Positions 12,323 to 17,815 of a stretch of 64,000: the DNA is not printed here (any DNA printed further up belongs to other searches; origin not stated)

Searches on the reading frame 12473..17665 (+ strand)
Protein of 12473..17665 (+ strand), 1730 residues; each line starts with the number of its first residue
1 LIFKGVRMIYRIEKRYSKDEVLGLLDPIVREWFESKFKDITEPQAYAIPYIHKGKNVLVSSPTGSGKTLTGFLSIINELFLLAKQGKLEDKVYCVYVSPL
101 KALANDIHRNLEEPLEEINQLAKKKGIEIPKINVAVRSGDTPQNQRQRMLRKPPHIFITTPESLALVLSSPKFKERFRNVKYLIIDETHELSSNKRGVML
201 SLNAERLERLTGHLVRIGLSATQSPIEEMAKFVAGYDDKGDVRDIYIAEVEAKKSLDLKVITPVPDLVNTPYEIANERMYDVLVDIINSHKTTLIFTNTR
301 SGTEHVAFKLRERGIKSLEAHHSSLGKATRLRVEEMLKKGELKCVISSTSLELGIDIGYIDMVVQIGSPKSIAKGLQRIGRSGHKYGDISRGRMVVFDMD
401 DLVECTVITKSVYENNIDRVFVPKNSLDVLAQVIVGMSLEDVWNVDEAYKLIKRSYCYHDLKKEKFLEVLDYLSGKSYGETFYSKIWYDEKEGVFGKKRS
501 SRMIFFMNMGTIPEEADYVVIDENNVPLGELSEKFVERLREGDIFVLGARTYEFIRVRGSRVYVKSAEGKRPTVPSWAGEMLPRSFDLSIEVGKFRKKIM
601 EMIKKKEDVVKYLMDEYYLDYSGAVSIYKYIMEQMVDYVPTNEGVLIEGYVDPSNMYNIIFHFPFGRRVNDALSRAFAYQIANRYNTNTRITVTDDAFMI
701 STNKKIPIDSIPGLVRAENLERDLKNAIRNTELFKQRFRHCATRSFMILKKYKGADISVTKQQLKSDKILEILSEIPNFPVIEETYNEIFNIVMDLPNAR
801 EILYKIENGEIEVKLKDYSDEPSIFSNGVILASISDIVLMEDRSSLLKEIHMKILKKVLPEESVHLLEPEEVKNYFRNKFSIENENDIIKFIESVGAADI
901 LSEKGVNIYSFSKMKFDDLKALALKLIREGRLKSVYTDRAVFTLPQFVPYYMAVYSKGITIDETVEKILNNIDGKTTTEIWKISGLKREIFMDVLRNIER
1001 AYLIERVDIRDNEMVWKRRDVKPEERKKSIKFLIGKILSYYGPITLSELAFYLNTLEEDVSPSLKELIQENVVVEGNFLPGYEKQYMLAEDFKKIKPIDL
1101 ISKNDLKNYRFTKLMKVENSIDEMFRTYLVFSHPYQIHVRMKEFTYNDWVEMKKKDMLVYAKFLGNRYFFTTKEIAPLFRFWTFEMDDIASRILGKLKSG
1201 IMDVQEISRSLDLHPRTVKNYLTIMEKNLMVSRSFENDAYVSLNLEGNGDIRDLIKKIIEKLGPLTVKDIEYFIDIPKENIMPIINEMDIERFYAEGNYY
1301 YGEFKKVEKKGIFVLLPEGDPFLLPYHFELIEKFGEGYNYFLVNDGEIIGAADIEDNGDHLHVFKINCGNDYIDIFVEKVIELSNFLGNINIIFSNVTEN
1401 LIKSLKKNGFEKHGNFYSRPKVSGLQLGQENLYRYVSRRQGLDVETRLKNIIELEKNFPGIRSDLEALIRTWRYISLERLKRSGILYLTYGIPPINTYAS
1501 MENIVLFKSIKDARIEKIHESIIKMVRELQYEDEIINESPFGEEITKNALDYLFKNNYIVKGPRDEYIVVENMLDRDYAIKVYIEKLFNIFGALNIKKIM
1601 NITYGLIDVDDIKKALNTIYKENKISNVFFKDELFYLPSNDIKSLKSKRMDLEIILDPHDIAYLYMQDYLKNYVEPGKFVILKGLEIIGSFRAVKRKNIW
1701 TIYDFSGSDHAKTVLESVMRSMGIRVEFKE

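Call 70: search_protein_families(library=pfam, proteins=[window:12473-17665:+], max_evalue=1e-8)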
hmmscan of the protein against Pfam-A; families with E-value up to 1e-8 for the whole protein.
window:12473-17665:+ (1730 aa): 5 families
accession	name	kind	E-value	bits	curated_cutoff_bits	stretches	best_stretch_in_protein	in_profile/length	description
PF08494.16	DEAD_assoc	-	2.6e-56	190.9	23.5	1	639-826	1-191/191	DEAD/H associated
PF19306.5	WH_Lhr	-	2.7e-36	124.9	27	1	411-572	2-166/168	Large helicase-related protein, winged helix domain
PF00270.35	DEAD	-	5.1e-33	114.6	26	1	41-225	1-163/167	DEAD/DEAH box helicase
PF00271.37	Helicase_C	-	2.9e-17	63.4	23.5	1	281-383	4-107/110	Helicase conserved C-terminal domain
PF04851.21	ResIII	-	6.7e-10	39.5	22.5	1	45-222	20-161/164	Type III restriction enzyme, res subunit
